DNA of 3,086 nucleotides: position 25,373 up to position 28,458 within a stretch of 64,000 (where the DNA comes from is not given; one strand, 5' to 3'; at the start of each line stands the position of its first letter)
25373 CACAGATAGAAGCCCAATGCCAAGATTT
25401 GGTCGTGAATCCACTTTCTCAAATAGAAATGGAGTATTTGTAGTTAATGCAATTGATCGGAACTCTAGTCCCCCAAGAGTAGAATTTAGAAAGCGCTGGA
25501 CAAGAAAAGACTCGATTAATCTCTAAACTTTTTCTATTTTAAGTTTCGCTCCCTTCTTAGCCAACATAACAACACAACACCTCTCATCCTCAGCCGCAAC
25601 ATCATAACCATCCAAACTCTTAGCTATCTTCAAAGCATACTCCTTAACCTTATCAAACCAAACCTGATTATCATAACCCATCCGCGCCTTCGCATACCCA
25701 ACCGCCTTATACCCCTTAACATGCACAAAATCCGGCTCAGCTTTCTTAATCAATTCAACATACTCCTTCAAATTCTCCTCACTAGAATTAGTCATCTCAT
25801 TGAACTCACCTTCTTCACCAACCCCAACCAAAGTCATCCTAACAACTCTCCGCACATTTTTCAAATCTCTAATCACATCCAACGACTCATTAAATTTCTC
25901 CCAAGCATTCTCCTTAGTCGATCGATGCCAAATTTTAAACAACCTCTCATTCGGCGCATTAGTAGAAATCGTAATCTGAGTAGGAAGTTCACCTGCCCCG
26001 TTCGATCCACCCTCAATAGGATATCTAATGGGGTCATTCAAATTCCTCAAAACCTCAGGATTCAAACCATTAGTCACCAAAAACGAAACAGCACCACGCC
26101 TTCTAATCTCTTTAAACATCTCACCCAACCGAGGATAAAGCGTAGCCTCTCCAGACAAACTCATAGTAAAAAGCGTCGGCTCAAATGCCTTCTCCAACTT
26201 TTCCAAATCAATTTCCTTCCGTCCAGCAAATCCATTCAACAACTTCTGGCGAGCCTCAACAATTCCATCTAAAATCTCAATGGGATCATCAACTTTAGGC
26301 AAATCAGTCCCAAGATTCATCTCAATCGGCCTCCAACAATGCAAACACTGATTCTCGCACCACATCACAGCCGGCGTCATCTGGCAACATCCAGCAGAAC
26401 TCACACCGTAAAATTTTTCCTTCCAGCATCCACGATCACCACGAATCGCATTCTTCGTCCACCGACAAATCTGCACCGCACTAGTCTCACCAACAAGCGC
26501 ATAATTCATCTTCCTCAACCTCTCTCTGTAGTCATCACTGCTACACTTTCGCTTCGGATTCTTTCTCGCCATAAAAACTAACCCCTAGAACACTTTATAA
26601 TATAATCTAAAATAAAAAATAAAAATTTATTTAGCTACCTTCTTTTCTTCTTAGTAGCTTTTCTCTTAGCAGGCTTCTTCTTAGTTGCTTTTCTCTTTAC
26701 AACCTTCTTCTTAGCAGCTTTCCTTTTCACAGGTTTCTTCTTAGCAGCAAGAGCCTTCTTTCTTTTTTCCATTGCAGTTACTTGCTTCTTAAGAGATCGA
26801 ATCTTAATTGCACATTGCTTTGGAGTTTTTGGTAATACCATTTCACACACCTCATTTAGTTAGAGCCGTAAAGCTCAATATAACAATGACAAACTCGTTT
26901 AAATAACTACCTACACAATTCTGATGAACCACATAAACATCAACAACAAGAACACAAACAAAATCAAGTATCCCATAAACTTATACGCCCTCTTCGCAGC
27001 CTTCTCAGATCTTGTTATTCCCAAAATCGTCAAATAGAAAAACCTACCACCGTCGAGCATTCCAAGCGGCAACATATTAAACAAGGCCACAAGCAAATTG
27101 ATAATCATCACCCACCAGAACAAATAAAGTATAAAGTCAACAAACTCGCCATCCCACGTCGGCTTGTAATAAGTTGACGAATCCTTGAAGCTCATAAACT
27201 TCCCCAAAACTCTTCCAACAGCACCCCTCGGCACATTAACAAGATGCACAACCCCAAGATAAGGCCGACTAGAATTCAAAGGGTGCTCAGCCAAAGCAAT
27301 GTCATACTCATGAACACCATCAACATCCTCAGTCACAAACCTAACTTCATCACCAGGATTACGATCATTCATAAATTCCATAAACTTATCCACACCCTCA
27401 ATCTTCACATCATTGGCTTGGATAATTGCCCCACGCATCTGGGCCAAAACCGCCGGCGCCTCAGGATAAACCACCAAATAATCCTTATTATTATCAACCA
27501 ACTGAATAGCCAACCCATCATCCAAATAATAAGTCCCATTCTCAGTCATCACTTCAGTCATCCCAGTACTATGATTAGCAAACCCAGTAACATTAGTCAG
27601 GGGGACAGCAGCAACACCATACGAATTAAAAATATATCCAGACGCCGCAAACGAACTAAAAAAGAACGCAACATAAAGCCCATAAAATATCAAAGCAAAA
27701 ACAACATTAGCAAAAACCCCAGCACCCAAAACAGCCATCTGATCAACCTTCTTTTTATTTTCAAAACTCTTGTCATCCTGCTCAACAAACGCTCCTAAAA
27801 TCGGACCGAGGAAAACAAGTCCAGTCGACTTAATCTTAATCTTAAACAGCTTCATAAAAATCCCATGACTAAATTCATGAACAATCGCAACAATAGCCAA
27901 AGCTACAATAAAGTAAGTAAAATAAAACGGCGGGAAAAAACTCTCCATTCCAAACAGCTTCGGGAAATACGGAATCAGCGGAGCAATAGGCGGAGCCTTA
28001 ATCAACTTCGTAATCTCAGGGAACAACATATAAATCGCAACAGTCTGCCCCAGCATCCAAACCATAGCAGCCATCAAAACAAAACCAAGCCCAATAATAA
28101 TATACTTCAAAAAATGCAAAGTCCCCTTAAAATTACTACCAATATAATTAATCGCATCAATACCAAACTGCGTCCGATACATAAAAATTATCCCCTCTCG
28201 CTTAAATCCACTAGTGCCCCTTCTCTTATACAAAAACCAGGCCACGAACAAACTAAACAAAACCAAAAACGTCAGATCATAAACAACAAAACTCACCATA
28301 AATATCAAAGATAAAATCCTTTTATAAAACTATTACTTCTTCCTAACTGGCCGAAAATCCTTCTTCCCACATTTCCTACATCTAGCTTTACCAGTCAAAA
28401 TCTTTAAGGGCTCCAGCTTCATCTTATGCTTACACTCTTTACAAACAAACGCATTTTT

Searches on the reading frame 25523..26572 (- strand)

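Call 33: search_protein_families(library=pfam, proteins=[window:25523-26572:-], max_evalue=0.001)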
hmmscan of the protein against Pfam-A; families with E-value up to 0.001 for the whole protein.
window:25523-26572:- (349 aa): 2 families
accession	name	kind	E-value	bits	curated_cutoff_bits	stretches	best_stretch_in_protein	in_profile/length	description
PF08608.17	Wyosine_form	-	1.4e-12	48.1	22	1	277-339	1-63/63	Wyosine base formation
PF04055.27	Radical_SAM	-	8.8e-07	29.7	29.5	1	71-253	6-154/166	Radical SAM superfamily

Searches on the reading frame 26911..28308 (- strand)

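Call 33: search_protein_families(library=pfam, proteins=[window:26911-28308:-], max_evalue=0.001)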
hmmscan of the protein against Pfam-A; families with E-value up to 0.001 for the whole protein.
window:26911-28308:- (465 aa): 1 family
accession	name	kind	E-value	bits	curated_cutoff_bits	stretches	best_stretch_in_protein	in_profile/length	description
PF02163.28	Peptidase_M50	-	1.5e-23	83.8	27.2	1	132-451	1-219/221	Peptidase family M50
